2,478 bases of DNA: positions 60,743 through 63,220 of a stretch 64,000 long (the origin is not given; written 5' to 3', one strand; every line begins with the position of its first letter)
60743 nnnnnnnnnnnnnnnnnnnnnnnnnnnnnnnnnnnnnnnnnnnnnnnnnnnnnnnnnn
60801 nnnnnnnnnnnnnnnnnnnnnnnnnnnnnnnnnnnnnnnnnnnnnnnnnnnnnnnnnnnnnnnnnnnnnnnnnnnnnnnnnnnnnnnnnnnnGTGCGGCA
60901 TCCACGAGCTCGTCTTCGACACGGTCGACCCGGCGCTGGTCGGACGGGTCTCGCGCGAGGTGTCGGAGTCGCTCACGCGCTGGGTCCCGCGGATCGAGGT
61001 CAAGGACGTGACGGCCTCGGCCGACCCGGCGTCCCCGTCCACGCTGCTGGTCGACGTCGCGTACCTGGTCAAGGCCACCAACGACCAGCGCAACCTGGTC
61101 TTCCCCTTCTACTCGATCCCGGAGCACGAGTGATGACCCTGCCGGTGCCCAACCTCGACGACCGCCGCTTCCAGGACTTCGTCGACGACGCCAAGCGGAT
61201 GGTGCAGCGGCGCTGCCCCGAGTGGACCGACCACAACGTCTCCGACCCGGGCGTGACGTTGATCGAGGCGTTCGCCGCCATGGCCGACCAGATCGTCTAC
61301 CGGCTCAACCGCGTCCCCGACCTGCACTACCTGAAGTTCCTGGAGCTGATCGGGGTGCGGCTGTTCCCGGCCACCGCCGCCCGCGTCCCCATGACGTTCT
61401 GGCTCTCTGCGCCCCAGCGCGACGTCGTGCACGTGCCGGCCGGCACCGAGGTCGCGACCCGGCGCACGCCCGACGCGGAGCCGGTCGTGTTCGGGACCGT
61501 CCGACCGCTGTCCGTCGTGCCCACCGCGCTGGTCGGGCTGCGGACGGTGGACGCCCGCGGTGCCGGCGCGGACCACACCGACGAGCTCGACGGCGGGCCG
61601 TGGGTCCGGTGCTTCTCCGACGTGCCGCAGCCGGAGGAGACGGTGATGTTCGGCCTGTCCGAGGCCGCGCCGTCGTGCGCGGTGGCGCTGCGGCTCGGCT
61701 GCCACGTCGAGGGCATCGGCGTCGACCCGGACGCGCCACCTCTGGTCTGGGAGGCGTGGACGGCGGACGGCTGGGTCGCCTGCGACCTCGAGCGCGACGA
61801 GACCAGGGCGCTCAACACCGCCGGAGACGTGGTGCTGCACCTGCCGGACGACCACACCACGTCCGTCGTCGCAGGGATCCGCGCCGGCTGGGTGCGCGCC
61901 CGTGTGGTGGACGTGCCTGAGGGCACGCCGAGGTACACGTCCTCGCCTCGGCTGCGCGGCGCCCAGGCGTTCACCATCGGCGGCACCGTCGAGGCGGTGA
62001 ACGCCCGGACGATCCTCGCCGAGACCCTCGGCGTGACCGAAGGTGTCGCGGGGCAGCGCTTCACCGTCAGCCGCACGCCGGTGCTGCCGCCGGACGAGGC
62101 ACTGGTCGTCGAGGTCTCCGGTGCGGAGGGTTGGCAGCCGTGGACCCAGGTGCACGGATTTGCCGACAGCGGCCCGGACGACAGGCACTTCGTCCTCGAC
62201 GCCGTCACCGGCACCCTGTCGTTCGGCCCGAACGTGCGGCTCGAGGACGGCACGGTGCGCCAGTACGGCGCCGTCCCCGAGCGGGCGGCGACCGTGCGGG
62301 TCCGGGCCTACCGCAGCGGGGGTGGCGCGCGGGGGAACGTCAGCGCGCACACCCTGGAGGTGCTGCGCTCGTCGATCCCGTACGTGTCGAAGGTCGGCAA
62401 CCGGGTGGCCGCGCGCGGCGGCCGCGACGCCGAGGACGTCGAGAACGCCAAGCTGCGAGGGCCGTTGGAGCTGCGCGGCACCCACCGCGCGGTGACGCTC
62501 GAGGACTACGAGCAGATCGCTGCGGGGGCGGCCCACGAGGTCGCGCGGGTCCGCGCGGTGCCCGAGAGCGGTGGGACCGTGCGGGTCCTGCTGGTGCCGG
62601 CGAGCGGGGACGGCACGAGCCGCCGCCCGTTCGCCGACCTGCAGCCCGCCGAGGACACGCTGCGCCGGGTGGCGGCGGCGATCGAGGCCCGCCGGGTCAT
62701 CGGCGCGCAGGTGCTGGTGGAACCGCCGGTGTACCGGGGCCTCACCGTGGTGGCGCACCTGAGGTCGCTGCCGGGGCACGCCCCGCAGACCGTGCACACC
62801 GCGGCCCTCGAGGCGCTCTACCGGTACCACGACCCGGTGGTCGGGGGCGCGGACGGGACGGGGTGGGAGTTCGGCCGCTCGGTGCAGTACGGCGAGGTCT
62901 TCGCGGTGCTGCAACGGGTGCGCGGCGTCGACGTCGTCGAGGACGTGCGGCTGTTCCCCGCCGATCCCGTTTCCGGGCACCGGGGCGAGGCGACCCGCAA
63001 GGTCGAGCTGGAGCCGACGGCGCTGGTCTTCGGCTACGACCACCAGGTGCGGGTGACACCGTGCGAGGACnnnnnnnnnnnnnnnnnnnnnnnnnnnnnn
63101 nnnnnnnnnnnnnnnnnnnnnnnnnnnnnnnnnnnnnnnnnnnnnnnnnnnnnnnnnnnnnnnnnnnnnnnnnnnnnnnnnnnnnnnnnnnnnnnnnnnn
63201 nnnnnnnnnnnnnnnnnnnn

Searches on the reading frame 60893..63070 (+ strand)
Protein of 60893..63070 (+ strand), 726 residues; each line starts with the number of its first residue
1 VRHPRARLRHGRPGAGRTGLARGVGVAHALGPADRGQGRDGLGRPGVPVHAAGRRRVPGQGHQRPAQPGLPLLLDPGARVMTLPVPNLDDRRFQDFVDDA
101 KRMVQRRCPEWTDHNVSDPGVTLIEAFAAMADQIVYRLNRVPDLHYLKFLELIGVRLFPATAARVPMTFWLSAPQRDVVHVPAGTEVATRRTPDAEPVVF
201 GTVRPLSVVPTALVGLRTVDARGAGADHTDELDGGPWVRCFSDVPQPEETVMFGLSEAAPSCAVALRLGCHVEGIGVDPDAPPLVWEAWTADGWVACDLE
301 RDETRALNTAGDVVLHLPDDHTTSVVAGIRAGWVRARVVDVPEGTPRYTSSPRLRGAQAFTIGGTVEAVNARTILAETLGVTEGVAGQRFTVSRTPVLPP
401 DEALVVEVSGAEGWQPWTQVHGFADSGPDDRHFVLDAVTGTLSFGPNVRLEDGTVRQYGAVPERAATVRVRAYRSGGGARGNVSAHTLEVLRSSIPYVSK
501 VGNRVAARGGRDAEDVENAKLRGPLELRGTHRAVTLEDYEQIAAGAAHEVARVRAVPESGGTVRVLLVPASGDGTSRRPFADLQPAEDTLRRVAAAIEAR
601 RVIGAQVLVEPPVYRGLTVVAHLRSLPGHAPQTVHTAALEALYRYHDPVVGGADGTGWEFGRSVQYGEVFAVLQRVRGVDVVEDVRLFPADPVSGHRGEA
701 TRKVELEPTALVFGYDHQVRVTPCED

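Call 17: search_protein_families(library=pfam, proteins=[window:60893-63070:+], max_evalue=0.01)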
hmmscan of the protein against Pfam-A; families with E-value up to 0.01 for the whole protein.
window:60893-63070:+ (726 aa): 1 family
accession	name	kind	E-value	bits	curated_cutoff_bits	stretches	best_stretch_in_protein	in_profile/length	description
PF04865.19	Baseplate_J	-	3e-19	69.8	21.1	1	464-645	63-236/255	Baseplate J-like protein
